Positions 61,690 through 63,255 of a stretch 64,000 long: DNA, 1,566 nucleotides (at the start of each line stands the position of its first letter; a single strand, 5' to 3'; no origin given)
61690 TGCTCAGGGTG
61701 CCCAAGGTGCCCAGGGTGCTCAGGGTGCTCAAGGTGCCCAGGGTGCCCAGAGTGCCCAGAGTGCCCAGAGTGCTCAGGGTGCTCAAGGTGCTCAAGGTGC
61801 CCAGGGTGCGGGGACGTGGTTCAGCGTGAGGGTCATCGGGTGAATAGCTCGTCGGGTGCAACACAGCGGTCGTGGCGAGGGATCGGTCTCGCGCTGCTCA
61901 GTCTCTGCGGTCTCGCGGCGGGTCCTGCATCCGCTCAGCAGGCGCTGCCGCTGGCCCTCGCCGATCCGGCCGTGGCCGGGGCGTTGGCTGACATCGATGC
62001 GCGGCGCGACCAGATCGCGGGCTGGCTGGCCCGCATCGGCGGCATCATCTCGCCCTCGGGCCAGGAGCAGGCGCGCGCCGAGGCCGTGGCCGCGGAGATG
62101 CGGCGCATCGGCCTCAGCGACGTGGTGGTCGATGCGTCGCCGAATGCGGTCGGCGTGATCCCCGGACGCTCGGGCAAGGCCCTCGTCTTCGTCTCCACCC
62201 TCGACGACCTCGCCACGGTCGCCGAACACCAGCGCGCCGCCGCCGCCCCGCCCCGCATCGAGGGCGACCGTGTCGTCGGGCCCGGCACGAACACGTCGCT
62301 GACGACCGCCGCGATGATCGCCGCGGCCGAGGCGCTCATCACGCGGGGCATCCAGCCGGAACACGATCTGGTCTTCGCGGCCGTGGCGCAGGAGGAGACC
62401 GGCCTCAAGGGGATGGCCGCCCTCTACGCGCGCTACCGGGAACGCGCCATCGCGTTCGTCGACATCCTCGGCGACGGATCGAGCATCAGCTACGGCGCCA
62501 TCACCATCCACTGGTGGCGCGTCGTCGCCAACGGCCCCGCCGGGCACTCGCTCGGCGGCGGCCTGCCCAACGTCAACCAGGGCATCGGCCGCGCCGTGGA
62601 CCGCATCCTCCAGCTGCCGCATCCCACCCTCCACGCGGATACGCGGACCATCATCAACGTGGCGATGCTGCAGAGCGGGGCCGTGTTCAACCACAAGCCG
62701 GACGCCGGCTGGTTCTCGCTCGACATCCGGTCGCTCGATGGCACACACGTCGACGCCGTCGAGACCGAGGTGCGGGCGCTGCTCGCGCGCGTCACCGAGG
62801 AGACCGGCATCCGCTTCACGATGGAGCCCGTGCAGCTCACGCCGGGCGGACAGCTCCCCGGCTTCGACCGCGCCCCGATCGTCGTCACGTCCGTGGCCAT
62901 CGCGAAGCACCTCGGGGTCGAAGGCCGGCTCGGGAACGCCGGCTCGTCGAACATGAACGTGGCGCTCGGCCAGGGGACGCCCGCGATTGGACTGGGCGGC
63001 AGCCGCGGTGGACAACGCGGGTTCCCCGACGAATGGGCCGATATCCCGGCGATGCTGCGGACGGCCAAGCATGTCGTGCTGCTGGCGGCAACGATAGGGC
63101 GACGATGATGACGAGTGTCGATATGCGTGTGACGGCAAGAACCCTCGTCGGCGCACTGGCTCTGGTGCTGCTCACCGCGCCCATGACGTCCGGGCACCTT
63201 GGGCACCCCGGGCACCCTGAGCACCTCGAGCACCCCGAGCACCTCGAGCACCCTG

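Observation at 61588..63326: Two inverted 9-bp tandem arrays (about 24 and 15 units) bracket the M20-type peptidase gene: potential invertible or recombinogenic segment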

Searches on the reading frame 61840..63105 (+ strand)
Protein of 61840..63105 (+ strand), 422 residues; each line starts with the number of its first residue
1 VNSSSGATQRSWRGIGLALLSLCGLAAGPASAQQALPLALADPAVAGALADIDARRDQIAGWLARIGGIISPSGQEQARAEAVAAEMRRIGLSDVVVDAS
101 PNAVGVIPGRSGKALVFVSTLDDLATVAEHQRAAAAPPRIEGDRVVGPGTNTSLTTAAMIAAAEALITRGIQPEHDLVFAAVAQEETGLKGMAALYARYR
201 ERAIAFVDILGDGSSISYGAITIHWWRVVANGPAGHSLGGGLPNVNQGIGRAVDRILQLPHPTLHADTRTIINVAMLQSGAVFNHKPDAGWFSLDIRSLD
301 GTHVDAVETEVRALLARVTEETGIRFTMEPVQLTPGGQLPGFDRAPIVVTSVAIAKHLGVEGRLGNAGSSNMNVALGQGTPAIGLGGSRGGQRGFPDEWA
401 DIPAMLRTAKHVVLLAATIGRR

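Call 9: search_protein_families(library=pfam, proteins=[window:61840-63105:+])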
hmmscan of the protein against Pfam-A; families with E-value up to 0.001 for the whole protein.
window:61840-63105:+ (422 aa): 3 families
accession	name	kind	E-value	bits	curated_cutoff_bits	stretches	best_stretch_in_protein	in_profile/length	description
PF01546.33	Peptidase_M20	-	9.4e-09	35.9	24.6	1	139-415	22-203/206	Peptidase family M20/M25/M40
PF07687.19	M20_dimer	-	1.6e-05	25.3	21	1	223-320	6-104/107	Peptidase dimerisation domain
PF04389.22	Peptidase_M28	-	0.00017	21.8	21.3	1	152-197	33-79/193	Peptidase family M28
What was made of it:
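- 61840..63108 (+): M20-family peptidase/deacylase gene with an N-terminal signal-peptide-like segment. It lies in the 'loop' between the arms. Pfam Peptidase_M20, M20_dimer (call 9).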

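Call 10: find_encoding_contigs(protein=window:61840-63105:+, flank=10000, max_places=10)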
Protein window:61840-63105:+ (422 aa): 1 contig read that carries it; 1 place shown.
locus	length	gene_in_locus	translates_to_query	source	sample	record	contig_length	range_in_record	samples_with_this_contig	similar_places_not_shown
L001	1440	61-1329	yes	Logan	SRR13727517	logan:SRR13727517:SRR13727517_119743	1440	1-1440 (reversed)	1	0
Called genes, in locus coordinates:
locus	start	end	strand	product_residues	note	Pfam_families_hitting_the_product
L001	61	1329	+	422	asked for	PF01546:Peptidase_M20, PF07687:M20_dimer (faint)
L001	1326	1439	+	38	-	?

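Call 13: find_related_loci(query=window:61840-63105:+, collection=genome_contigs, flank=10000)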
Query window:61840-63105:+ (422 aa) in genome_contigs; peptide patterns used: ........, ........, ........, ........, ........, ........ (x = any residue, [..] = any of these).
599 stretches matched a pattern (row limit reached: there are more); 62 encode a relative of the query (tblastn E <= 1e-3); 62 distinct loci.
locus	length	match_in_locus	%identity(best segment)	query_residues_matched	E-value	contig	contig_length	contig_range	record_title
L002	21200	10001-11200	86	22-421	0e+0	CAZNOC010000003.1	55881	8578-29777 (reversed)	MAG TPA_asm: uncultured Bifidobacteriaceae bacterium isolate SRP072547_co1_68 genome assembly, contig: NODE_526_length_5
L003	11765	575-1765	74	25-421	0e+0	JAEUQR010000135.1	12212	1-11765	MAG: Acidobacteria bacterium isolate new MAG-256 k141_3133413, whole genome shotgun sequence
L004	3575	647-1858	73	18-421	0e+0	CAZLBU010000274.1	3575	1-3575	MAG TPA_asm: uncultured Bifidobacteriaceae bacterium isolate binchicken_co179_228 genome assembly, contig: NODE_39656_le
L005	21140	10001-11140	73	42-421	0e+0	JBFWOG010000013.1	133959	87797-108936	MAG: Vicinamibacterales bacterium isolate CA_2019_TPBF_130 NODE_1222_length_133959_cov_48.161912_TPBF, whole genome shot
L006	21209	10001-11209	71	14-420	0e+0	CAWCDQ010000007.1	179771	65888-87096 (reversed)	MAG: uncultured Acidobacteriota bacterium isolate MFD03975.bin.2.34 genome assembly, contig: contig_130269, whole genome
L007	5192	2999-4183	71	27-421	0e+0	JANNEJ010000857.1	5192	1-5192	MAG: Acidobacteriota bacterium isolate OTE_75_metabat_399 OTE_75_k141_1616952, whole genome shotgun sequence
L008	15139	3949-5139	73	25-421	0e+0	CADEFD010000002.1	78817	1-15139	MAG: uncultured Acidobacteria bacterium isolate Acidobacteria sp. RBC068 genome assembly, contig: MAG068_2, whole genome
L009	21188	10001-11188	73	25-420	0e+0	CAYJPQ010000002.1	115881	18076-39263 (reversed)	MAG TPA_asm: uncultured Bifidobacteriaceae bacterium isolate ERP124720_co1_137 genome assembly, contig: NODE_221_length_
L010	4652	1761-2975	71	17-420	0e+0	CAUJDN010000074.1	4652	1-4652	MAG: Acidobacteriota bacterium isolate KLAP208 genome assembly, contig: KLAP208_515484, whole genome shotgun sequence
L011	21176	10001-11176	71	30-421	2e-179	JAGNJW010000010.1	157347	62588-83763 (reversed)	MAG: Acidobacteria bacterium isolate Gw_SlAct_bin_127 Gw_SlAct_102_length_157347_cov_7.731027, whole genome shotgun sequ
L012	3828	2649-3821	71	30-420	0e+0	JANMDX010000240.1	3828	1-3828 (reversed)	MAG: Acidobacteriota bacterium isolate OTE_75_metabat_1 OTE_75_k141_2874598, whole genome shotgun sequence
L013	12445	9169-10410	71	8-421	3e-179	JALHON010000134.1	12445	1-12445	MAG: Acidobacteria bacterium isolate bin.151 c_000000019004, whole genome shotgun sequence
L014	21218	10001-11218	71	18-422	9e-179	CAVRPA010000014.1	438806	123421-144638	MAG: uncultured Acidobacteriota bacterium isolate MFD03066.bin.2.161 genome assembly, contig: contig_49280, whole genome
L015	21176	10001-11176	72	29-420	1e-178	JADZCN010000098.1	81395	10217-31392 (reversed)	MAG: Acidobacteria bacterium isolate SJ725 c_000000929290, whole genome shotgun sequence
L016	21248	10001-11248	69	3-420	3e-177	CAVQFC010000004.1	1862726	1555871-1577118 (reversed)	MAG: uncultured Acidobacteriota bacterium isolate MFD05841.bin.2.39 genome assembly, contig: contig_6329, whole genome s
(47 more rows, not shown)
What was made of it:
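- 61840..63108 (+): 62 homologous loci found (call 13).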

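Call 40: search_protein_families(library=ncbifam, proteins=[window:61840-63105:+])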
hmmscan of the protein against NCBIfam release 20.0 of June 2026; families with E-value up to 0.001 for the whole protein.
window:61840-63105:+ (422 aa): 19 families
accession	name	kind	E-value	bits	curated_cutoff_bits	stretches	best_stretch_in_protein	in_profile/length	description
TIGR01910.1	DapE-ArgE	subfamily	4.7e-11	42.5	217.6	1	155-408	109-370/373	ArgE/DapE family deacylase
NF010589.0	PRK13983.1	equivalog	8.8e-09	34.8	333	1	85-190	55-165/409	M20 family metallo-hydrolase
NF005913.0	PRK07906.1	subfamily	2.7e-08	32.9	382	1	75-191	39-161/442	hypothetical protein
NF009555.0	PRK13004.1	equivalog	4.4e-08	32.4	321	1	55-196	13-154/399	YgeY family selenium metabolism-linked hydrolase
TIGR01900.1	dapE-gram_pos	equivalog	5.2e-07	28.9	304.2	1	62-387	8-321/351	succinyl-diaminopimelate desuccinylase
TIGR03526.1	selenium_YgeY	hypoth_equivalog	8.1e-07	28.2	321.5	1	56-187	12-144/395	YgeY family selenium metabolism-linked hydrolase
NF003367.0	PRK04443.1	equivalog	1.7e-06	27.6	363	1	60-198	10-132/349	[LysW]-lysine hydrolase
NF006400.0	PRK08651.1-3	equivalog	2.7e-06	26.4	374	0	270-419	257-406/410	succinyl-diaminopimelate desuccinylase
NF006399.0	PRK08651.1-2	equivalog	4e-06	26.1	381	1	78-237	29-193/405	succinyl-diaminopimelate desuccinylase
NF005602.0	PRK07338.1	equivalog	4.7e-06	25.4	357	1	227-409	209-389/409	hydrolase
TIGR01902.1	dapE-lys-deAc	subfamily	2.2e-05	23.9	163.1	1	68-216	8-143/340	N-acetyl-ornithine/N-acetyl-lysine deacetylase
NF004788.0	PRK06133.1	subfamily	4.6e-05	22.5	349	1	92-329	86-322/417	glutamate carboxypeptidase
NF009527.0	PRK12891.1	subfamily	5.8e-05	22.3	461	1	274-332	278-336/426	Zn-dependent hydrolase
TIGR01892.1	AcOrn-deacetyl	equivalog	0.00015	21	297.7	1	102-340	48-295/365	acetylornithine deacetylase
NF009558.0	PRK13013.1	equivalog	0.00025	19.8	428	0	102-198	75-173/429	acetylornithine deacetylase/succinyl-diaminopimelate desuccinylase family protein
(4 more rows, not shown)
